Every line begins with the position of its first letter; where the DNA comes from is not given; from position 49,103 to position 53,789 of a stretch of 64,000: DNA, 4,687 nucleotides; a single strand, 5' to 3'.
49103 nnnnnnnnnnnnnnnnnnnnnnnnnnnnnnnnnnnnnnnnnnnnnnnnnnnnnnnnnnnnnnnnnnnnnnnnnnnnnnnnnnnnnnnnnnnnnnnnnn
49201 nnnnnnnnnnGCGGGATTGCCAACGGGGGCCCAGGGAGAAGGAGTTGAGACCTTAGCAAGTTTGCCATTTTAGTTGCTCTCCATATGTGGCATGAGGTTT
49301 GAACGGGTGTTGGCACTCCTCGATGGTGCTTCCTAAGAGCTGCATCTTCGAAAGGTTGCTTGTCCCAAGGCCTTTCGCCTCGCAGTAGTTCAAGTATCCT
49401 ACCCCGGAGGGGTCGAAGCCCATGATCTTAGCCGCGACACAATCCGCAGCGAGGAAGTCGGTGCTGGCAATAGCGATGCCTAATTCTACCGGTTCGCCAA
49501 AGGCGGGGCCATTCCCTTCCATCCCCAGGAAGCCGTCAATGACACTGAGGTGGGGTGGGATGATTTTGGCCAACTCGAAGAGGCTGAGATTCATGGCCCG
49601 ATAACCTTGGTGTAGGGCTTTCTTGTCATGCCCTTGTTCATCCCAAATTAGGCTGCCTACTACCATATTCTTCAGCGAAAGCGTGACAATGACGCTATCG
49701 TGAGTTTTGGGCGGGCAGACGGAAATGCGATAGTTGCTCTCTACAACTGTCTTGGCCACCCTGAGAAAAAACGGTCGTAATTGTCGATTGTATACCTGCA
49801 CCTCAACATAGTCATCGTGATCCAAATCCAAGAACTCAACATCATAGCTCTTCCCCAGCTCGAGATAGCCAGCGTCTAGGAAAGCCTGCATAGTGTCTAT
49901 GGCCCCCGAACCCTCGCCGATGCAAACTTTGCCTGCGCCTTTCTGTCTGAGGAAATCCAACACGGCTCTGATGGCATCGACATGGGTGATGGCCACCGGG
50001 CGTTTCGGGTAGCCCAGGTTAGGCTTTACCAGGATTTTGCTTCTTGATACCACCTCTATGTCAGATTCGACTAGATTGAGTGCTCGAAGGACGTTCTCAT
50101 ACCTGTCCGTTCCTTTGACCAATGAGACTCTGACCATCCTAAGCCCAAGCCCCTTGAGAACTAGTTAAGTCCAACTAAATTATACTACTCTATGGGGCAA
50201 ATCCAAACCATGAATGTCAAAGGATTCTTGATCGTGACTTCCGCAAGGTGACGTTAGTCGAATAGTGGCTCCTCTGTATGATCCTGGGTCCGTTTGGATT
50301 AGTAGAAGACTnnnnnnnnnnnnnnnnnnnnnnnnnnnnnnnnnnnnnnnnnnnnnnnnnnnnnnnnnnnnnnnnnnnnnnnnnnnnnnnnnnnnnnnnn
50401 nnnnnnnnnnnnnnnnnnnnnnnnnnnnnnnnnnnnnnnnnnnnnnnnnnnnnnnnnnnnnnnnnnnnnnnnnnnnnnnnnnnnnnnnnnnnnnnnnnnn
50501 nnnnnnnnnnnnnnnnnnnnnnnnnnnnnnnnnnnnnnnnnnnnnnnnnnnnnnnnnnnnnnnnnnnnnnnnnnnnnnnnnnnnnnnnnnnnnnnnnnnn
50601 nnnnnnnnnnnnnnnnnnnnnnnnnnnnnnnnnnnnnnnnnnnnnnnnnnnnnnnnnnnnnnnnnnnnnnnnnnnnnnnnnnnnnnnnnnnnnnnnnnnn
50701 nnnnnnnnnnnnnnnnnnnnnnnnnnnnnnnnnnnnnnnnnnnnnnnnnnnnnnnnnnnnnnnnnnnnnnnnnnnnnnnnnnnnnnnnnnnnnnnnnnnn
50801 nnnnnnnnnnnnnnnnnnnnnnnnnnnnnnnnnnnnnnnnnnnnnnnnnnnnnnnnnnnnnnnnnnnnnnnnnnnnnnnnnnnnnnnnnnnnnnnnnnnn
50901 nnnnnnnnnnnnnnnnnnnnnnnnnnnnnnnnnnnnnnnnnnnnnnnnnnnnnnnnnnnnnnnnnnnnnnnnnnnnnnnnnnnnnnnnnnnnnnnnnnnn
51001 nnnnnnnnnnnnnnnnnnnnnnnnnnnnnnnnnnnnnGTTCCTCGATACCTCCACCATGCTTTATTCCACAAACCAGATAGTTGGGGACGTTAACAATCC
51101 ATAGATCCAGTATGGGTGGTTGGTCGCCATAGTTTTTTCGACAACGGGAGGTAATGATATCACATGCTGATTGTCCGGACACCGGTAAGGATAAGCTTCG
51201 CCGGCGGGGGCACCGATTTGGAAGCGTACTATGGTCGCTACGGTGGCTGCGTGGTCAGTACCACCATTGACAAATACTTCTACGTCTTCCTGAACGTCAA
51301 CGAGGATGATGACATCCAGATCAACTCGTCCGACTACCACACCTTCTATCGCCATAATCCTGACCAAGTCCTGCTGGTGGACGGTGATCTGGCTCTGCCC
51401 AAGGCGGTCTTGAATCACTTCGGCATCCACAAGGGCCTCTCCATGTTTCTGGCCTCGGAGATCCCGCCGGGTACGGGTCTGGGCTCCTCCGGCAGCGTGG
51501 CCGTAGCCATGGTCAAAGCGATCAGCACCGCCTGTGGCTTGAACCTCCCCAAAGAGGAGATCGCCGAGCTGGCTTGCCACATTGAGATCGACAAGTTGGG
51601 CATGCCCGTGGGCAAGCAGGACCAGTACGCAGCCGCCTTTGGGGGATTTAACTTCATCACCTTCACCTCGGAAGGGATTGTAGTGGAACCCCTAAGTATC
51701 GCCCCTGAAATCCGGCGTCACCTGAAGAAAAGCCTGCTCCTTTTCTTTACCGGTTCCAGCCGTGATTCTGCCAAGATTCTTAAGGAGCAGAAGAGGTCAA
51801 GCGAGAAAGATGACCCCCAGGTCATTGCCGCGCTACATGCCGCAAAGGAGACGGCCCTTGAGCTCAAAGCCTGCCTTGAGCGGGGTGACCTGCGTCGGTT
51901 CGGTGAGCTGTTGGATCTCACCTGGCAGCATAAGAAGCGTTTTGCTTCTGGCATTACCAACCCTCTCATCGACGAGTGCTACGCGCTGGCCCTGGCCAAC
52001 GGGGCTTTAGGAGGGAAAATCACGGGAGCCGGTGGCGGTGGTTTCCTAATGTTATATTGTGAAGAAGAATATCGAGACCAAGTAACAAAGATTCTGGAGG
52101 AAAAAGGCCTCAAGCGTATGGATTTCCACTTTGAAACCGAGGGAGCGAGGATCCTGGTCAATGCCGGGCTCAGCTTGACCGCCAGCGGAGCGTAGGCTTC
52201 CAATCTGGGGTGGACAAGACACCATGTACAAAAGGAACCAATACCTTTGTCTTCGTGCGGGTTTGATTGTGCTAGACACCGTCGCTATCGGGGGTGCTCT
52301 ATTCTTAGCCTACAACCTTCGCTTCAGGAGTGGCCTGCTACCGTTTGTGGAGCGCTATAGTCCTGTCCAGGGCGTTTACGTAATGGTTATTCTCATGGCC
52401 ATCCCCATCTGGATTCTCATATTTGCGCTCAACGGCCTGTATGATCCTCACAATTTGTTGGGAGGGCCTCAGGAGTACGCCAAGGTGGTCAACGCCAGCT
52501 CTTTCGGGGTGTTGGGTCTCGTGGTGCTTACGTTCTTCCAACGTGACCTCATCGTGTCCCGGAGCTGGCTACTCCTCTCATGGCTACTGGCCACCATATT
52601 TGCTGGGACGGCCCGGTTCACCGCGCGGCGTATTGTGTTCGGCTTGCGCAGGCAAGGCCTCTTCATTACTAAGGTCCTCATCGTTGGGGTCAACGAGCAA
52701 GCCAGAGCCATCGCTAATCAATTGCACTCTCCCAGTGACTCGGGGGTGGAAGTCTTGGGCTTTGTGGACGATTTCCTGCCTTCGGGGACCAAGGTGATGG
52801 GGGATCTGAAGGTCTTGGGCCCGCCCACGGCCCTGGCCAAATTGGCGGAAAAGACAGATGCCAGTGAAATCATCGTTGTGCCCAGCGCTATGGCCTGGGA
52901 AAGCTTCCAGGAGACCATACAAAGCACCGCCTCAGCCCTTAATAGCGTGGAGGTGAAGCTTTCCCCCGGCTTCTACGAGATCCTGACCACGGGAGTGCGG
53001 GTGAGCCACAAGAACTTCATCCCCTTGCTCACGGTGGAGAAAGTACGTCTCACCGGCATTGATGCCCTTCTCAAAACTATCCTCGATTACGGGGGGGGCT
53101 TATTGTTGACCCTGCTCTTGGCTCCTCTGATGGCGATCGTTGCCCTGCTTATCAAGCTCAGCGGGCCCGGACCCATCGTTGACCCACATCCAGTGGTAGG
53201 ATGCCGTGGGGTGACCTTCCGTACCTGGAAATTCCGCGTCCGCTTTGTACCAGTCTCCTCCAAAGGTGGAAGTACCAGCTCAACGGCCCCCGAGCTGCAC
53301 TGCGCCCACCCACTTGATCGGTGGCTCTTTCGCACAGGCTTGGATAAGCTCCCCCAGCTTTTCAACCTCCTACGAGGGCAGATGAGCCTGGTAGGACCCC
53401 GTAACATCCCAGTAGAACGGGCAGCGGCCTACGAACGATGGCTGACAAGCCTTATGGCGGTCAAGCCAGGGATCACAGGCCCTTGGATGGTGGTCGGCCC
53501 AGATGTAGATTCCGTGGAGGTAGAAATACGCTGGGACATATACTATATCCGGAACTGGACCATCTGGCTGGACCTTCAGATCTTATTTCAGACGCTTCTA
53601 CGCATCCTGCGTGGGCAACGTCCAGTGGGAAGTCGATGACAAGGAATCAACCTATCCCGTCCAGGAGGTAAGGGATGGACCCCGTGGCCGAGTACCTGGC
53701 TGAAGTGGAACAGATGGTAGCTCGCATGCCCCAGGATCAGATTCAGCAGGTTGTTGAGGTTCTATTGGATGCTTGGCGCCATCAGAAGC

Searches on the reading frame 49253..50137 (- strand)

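Call 74: search_protein_families(library=pfam, proteins=[window:49253-50137:-], max_evalue=0.00001)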
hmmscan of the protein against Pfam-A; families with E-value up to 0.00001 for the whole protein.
window:49253-50137:- (294 aa): 1 family
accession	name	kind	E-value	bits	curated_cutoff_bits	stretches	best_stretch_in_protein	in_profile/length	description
PF04015.17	DUF362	-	9.2e-43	147.1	24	1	35-237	1-200/200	Domain of unknown function (DUF362)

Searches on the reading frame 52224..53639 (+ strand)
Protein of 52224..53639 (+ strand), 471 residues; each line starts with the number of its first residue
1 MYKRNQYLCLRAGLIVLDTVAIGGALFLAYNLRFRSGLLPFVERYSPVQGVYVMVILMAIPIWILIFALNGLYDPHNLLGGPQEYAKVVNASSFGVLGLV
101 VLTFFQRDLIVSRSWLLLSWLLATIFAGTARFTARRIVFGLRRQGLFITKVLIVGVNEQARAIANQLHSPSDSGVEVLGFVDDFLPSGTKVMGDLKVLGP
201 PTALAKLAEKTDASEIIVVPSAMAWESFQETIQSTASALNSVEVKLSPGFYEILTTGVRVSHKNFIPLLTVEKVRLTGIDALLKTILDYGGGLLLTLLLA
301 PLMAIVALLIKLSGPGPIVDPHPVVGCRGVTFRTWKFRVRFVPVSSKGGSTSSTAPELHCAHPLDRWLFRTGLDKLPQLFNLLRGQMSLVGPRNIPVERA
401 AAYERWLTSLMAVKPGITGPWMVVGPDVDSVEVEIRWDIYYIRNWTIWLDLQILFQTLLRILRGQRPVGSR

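Call 74: search_protein_families(library=pfam, proteins=[window:52224-53639:+], max_evalue=0.00001)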
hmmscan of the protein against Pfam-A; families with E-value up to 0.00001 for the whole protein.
window:52224-53639:+ (471 aa): 2 families
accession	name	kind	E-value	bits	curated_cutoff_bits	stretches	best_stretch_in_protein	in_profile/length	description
PF02397.22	Bac_transf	-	4.7e-39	134.2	27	1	284-462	1-178/179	Bacterial sugar transferase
PF13727.12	CoA_binding_3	-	3.4e-12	47.2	25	1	70-218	3-147/175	CoA-binding domain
